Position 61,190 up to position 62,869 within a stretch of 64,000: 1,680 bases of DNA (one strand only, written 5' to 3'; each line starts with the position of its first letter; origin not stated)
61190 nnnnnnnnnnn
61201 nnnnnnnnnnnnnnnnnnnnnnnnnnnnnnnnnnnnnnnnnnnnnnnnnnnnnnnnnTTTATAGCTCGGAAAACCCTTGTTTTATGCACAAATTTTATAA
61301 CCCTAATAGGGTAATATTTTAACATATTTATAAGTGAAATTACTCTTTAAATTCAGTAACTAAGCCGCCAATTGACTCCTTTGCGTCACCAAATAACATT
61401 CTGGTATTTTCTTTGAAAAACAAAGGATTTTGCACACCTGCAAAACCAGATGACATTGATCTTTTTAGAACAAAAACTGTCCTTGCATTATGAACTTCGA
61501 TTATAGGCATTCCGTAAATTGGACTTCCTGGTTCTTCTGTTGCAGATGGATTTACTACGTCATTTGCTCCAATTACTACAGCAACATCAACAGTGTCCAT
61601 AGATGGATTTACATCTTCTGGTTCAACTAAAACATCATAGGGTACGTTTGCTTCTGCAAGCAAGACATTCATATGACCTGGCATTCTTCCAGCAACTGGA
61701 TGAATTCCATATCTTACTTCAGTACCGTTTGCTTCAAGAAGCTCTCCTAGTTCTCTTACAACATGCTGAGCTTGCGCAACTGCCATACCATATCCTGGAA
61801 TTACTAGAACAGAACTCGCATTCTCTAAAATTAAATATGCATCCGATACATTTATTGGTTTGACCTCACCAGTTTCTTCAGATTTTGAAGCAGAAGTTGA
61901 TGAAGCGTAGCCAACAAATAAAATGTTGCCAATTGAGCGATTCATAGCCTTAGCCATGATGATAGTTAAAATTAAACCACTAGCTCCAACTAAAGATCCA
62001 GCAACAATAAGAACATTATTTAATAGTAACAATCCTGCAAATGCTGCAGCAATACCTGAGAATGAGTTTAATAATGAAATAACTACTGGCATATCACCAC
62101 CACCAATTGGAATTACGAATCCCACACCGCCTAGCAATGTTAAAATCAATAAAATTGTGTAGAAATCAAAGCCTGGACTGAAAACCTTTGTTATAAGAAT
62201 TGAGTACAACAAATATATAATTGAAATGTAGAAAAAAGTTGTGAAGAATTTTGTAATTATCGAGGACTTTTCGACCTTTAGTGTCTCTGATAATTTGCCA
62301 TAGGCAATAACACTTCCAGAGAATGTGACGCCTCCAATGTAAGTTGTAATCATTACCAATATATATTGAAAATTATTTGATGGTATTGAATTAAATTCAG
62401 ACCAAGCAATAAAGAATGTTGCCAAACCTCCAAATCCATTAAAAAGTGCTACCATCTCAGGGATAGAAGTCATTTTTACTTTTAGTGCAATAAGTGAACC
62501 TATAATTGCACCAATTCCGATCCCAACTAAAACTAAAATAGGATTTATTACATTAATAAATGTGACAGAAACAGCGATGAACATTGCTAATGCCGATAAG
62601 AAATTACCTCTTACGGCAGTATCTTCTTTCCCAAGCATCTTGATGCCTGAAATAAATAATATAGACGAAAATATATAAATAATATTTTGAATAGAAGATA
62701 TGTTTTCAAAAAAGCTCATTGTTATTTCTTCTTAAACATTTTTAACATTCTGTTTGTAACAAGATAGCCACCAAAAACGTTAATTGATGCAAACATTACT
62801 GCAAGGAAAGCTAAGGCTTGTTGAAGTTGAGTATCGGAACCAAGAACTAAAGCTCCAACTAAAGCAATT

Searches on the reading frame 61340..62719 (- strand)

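Call 75: search_protein_families(library=pfam, proteins=[window:61340-62719:-], max_evalue=0.00001)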
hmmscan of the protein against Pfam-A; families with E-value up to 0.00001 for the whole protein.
window:61340-62719:- (459 aa): 1 family
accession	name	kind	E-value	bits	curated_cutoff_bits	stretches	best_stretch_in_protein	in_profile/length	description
PF02233.22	PNTB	-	4.3e-170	567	31.7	1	12-455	2-455/456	NAD(P) transhydrogenase beta subunit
